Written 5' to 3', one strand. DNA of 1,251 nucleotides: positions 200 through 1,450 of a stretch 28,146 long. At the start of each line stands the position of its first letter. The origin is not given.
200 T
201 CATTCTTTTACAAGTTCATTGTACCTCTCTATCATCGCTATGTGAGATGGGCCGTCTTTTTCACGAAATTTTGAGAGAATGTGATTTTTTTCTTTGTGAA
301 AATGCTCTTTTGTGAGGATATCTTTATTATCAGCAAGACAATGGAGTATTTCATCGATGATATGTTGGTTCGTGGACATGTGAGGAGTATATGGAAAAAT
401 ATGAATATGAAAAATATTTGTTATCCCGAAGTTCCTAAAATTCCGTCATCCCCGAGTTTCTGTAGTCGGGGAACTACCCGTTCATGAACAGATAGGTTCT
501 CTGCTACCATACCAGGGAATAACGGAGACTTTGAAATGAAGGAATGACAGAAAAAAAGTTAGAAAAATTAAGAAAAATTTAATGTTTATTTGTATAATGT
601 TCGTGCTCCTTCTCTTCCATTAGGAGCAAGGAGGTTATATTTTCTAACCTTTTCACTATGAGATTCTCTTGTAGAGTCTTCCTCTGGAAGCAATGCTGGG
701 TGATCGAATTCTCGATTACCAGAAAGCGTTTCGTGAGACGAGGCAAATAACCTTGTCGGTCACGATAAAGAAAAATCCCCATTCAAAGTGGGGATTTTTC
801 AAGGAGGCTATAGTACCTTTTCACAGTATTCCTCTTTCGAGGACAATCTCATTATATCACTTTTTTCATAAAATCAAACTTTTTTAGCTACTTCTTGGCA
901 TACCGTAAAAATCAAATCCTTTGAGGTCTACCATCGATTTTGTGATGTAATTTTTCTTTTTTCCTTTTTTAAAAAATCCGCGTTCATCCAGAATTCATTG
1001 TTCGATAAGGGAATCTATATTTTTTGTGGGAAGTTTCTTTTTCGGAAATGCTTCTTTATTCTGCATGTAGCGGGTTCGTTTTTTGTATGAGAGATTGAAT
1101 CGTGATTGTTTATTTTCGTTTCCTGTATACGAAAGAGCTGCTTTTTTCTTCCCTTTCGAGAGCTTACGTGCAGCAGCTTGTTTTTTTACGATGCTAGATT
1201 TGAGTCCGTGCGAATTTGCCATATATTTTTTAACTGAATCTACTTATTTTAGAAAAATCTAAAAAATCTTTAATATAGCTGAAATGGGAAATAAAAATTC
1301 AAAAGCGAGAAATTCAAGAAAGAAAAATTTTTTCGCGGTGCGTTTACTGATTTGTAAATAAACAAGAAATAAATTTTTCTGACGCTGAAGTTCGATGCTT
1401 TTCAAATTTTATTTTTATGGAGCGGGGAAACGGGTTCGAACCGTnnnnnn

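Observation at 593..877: par/Fst-style type I toxin-antitoxin layout with an unrecognised 30-aa peptide in a CPR genome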

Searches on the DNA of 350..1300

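Call 5: search_rna_families(source=window, start=350, end=1300, threshold=evalue, max_evalue=10, show_alignments=3)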
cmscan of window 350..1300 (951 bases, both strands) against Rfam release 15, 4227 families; matches with E-value up to 10: 9.
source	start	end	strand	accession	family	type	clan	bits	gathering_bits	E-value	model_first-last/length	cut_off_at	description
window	734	801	+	RF02891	AgrB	Gene; antisense;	-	28.7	40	0.015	1-84/84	no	ArsR-gov region gene B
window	766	872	-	RF02435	SpF41_sRNA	Gene; sRNA;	-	21.1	52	1.4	1-105/105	no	Streptococcus sRNA SpF41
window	764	856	-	RF01772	rnk_pseudo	Cis-reg; leader;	-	20.5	55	0.84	1-108/108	no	Pseudomonas rnk leader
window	765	877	-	RF00515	PyrR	Cis-reg;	-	20.2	54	4.1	1-115/115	no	PyrR binding site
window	760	853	-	RF02860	Arrc14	Gene; sRNA;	-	19.7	99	3.2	1-167/167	no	Actinobacillus sRNA 14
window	372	453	+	RF04082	mir-54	Gene; miRNA;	-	17.9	70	1.6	1-88/88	no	mir-54 microRNA precursor family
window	1234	1300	+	RF01669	P14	Gene; sRNA;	-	13.7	45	7.9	1-65/146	3'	Pseudomonas sRNA P14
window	422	597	-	RF02706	TeloSII_ncR30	Gene; sRNA;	-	13.2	86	2.2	1-226/226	no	TeloSII non coding RNA 30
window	766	851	-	RF02637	EF0408_EF0409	Gene; sRNA;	-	10.6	440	4.6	1-412/412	no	Enterococcus sRNA EF0408_EF0409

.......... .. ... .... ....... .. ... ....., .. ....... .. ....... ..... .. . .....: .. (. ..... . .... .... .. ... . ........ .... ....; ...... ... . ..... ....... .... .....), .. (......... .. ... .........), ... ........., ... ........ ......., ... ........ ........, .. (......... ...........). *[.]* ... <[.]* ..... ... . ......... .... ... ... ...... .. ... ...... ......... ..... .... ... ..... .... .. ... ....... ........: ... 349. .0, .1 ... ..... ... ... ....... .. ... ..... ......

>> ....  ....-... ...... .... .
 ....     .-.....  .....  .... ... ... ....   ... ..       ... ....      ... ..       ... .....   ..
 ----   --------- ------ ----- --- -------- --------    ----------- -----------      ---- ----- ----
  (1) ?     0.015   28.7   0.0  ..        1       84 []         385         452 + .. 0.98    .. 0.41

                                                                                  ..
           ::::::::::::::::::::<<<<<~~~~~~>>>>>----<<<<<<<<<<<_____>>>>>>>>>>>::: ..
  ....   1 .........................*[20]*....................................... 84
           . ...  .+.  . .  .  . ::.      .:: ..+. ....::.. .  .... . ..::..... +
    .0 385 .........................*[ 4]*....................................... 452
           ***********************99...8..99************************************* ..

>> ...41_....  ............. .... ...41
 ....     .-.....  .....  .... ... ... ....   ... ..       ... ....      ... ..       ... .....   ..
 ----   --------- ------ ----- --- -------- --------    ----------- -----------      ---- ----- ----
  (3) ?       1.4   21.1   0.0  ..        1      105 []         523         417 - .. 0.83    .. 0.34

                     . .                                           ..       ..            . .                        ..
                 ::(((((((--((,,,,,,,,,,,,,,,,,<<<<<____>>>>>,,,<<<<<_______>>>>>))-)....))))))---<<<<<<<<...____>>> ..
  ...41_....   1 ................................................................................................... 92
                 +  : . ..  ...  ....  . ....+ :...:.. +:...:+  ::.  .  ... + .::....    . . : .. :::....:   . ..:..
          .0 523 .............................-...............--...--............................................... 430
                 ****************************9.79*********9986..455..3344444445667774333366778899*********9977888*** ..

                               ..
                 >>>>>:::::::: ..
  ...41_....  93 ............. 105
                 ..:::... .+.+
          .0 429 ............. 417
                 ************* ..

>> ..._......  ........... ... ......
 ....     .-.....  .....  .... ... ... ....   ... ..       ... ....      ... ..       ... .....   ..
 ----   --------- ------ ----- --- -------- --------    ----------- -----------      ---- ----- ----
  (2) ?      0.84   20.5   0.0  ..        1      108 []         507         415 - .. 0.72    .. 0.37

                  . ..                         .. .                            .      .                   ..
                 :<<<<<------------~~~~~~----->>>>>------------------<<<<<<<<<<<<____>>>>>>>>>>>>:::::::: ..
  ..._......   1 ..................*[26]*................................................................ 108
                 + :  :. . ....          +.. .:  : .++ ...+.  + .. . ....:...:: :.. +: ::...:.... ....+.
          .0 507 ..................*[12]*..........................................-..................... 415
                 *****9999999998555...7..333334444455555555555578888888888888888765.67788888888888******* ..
